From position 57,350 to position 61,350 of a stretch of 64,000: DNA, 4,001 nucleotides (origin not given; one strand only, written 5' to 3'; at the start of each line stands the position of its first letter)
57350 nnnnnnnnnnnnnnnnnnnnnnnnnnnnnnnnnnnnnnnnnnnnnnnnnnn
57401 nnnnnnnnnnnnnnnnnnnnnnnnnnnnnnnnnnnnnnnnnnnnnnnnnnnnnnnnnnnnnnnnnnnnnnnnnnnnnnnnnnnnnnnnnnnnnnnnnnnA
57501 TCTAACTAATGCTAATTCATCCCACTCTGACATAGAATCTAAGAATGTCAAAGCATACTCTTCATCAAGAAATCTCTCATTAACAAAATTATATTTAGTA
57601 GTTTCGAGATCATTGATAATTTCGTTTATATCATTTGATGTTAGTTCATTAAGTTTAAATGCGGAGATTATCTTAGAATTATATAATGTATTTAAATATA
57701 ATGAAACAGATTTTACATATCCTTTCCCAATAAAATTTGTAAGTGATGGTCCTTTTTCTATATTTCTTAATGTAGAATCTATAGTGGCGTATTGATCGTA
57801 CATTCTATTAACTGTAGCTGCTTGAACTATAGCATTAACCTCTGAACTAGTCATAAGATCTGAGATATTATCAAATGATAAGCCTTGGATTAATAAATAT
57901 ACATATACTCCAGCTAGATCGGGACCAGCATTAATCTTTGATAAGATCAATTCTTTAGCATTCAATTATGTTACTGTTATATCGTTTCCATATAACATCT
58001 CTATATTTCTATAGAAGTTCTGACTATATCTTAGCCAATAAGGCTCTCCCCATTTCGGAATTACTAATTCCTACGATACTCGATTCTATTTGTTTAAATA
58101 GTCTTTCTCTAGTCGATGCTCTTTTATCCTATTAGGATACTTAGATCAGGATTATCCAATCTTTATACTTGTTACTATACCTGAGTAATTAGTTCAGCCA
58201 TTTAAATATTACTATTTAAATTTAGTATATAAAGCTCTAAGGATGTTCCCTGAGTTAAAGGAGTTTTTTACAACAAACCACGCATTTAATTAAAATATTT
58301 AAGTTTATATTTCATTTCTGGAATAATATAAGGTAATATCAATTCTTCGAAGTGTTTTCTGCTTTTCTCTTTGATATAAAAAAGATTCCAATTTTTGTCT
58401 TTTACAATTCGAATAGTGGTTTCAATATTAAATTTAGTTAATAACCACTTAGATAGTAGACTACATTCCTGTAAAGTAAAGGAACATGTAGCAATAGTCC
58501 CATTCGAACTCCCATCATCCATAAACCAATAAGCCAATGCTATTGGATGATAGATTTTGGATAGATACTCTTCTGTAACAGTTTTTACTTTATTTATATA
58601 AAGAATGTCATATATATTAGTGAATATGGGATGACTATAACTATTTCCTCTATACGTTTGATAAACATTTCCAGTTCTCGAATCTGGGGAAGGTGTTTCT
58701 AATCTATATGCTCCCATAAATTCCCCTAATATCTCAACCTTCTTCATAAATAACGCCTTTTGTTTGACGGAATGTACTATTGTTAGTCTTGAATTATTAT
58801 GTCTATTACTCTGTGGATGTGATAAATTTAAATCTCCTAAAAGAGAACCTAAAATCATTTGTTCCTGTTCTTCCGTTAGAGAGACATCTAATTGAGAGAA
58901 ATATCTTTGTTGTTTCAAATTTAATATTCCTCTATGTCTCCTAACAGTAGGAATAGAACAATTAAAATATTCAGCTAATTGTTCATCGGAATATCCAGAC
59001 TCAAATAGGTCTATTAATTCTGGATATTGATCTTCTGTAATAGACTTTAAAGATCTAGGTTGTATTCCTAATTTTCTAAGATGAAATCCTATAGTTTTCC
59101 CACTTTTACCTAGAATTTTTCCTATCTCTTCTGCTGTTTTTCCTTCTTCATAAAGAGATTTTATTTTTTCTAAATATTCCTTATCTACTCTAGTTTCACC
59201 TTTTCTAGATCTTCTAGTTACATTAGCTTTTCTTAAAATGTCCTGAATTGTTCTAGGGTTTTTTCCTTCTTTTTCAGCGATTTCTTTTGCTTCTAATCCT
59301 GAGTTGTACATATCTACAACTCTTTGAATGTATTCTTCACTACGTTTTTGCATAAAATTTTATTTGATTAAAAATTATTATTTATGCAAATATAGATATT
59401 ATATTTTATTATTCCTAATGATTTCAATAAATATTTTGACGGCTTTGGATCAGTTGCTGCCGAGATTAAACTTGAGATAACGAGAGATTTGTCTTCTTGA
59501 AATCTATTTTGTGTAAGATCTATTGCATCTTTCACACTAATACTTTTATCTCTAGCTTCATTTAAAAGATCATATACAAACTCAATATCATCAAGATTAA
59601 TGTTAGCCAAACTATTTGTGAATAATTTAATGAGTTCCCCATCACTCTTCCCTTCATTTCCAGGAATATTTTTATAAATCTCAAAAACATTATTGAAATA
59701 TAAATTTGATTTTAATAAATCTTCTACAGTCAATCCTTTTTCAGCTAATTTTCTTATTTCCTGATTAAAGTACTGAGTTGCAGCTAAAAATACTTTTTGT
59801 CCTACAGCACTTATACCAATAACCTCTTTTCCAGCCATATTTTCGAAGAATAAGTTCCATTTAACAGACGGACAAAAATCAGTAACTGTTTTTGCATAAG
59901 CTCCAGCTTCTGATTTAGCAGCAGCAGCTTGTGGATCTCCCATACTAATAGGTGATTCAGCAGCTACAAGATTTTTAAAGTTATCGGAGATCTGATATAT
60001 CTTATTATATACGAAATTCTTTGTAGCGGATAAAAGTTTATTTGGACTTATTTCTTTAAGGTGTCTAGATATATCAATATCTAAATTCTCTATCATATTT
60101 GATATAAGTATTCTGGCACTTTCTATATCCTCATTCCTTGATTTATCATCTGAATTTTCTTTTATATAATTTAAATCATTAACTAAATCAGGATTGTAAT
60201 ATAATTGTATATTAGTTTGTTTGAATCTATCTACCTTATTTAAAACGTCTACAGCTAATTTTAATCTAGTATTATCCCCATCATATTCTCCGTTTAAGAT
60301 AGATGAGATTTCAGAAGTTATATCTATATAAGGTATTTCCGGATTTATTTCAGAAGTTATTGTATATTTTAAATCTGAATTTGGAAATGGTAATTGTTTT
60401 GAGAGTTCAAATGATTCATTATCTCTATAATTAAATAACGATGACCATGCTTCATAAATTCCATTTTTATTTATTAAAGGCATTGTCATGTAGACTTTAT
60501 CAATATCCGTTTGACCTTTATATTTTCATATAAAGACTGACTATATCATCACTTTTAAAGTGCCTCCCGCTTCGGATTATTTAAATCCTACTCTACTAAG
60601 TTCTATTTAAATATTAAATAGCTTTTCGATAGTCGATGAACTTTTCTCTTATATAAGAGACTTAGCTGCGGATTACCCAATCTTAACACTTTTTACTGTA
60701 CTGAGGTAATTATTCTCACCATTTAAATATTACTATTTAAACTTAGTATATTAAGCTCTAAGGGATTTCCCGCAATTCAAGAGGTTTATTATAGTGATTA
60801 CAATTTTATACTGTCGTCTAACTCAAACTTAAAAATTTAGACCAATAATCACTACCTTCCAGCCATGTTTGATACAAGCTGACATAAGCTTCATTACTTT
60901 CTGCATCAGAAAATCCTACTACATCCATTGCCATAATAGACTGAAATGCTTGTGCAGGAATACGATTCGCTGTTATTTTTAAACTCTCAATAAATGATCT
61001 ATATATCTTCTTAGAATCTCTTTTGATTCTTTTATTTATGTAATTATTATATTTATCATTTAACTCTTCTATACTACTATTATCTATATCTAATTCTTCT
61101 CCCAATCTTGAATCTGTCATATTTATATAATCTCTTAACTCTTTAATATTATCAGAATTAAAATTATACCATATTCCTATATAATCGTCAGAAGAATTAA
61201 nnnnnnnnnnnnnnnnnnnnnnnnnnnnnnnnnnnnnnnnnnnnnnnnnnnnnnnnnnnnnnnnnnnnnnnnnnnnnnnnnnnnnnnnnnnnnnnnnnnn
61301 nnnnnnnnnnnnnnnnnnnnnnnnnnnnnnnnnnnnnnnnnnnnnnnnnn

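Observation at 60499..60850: The catalytic DxDxD motif of a giant RNA polymerase candidate exists only after intron removal (DY|DID)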

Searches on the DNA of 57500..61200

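Call 6: search_rna_families(source=window, start=57500, end=61200, threshold=evalue, max_evalue=10, show_alignments=3)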
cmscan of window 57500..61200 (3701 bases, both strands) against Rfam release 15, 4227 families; matches with E-value up to 10: 6.
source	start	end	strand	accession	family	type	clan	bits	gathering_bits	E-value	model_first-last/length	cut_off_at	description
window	58518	58577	-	RF02418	Spd-sr07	Gene; sRNA;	-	24.8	55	1.1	1-63/63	no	Streptococcus sRNA Spd-sr07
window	59676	59699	-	RF01354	CRISPR-DR45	Gene; CRISPR;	-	22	37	1.9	1-24/24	no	CRISPR RNA direct repeat element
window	59615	59688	-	RF01284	snoR8a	Gene; snRNA; snoRNA; CD-box;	-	19.8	37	8.4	1-92/92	no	Small nucleolar RNA snoR8a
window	59874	59925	-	RF01394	isrK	Gene; sRNA;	-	19.2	50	0.49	1-77/77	no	isrK Hfq binding RNA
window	61148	61195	-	RF01596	plasmodium_snoR20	Gene; snRNA; snoRNA; CD-box;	-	17.8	45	5.1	38-82/82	no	small nucleolar RNA snoR20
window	59863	59968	-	RF00114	S15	Cis-reg; leader;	CL00121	15.4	39.5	3.2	1-117/117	no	Ribosomal S15 leader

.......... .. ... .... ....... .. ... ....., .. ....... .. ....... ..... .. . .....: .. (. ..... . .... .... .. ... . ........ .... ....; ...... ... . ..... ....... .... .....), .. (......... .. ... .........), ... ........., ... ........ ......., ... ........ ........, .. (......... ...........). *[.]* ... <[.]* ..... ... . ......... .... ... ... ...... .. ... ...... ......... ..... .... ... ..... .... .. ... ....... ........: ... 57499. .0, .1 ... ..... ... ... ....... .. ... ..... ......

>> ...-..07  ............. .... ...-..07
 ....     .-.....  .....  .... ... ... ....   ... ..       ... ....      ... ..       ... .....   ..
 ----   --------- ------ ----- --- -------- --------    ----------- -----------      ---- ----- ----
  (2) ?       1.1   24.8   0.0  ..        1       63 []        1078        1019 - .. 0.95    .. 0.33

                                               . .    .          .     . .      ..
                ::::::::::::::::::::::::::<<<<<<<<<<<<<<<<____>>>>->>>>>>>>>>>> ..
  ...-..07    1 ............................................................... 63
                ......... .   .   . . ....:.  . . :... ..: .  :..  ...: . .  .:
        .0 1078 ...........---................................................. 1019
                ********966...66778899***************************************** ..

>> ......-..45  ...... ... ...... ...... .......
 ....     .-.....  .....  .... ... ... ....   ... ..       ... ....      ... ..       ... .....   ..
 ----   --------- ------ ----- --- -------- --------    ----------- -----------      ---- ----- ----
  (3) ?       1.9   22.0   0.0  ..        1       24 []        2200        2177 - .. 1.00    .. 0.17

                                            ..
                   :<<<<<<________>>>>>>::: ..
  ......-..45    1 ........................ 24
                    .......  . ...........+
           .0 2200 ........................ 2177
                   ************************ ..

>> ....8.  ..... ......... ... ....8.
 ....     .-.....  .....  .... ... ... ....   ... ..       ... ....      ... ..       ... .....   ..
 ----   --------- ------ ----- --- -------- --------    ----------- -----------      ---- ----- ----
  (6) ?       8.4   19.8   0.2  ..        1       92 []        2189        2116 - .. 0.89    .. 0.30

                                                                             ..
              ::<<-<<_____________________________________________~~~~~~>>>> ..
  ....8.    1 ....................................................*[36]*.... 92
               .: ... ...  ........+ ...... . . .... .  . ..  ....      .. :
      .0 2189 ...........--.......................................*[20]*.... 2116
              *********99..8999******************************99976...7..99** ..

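Call 13: search_rna_families(source=window, start=60490, end=60860, threshold=evalue, max_evalue=10, show_alignments=2)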
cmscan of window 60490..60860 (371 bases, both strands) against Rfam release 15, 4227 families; matches with E-value up to 10: 5.
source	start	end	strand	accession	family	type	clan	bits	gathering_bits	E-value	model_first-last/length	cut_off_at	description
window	60517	60840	-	RF00028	Intron_gpI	Intron;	-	59.1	50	1.1e-14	1-253/253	no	Group I catalytic intron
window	60510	60559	-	RF01600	snoR25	Gene; snRNA; snoRNA; CD-box;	-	18.6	50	3.4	1-70/70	no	small nucleolar RNA snoR25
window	60603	60621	-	RF00183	G-CSF_SLDE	Cis-reg;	-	15.7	45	1.6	67-85/96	no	G-CSF factor stem-loop destabilising element (SLDE)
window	60676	60781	-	RF01651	ceN69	Gene; snRNA; snoRNA; CD-box;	-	15.5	45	2.9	1-107/107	no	Caenorhabditis snoRNA ceN69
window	60527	60555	+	RF00295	snoTBR7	Gene; snRNA; snoRNA; CD-box;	-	11.9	45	7.7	1-75/75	no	Small nucleolar RNA TBR7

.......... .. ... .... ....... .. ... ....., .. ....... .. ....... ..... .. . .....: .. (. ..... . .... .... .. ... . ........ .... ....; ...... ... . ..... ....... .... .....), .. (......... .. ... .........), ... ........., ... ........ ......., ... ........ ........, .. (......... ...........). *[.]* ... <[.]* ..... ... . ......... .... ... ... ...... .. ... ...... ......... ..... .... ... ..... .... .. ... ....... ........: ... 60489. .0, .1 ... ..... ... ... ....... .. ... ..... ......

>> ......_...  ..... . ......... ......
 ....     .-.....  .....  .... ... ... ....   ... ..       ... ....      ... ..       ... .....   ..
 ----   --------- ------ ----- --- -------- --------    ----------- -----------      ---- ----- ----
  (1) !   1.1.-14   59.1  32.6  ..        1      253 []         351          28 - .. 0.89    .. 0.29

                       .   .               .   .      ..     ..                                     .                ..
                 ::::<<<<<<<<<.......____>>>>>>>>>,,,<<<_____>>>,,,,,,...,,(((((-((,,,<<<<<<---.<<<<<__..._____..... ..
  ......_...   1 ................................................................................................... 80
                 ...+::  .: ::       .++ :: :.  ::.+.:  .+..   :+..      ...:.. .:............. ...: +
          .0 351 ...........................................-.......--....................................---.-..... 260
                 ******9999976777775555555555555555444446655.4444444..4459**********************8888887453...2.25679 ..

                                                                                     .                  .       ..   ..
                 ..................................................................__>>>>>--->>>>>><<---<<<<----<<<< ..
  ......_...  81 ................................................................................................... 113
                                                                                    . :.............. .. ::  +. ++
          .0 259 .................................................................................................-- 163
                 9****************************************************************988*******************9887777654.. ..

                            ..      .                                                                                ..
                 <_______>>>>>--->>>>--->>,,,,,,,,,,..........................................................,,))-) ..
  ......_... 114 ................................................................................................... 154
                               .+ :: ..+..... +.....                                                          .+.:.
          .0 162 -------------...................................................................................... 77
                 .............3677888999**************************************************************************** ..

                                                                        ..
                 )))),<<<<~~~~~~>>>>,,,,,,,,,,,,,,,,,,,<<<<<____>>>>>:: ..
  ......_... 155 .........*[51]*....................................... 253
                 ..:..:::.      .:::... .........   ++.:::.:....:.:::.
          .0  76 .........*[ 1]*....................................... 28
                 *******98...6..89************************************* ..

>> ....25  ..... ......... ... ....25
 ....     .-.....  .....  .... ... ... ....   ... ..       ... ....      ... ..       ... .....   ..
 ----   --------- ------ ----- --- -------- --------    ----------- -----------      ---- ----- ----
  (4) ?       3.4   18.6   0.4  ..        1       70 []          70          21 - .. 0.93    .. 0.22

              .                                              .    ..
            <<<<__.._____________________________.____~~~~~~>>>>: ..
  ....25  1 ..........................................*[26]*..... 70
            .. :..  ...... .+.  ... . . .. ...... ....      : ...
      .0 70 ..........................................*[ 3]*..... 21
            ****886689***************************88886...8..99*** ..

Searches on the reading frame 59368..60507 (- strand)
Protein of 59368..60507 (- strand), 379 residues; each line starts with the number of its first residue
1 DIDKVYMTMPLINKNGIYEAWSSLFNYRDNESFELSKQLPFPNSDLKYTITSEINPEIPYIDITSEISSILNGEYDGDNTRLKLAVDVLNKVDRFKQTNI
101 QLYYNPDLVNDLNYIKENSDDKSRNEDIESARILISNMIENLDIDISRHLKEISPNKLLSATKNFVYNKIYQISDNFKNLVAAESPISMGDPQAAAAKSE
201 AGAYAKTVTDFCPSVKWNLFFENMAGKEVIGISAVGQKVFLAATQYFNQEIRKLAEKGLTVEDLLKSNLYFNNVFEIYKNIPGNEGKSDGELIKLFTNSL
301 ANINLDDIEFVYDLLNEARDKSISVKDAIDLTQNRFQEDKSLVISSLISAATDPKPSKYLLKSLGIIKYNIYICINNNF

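Call 11: search_protein_families(library=phrogs, proteins=[window:59368-60507:-], max_evalue=0.01)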
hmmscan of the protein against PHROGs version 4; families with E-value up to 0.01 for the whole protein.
window:59368-60507:- (379 aa): 0 families
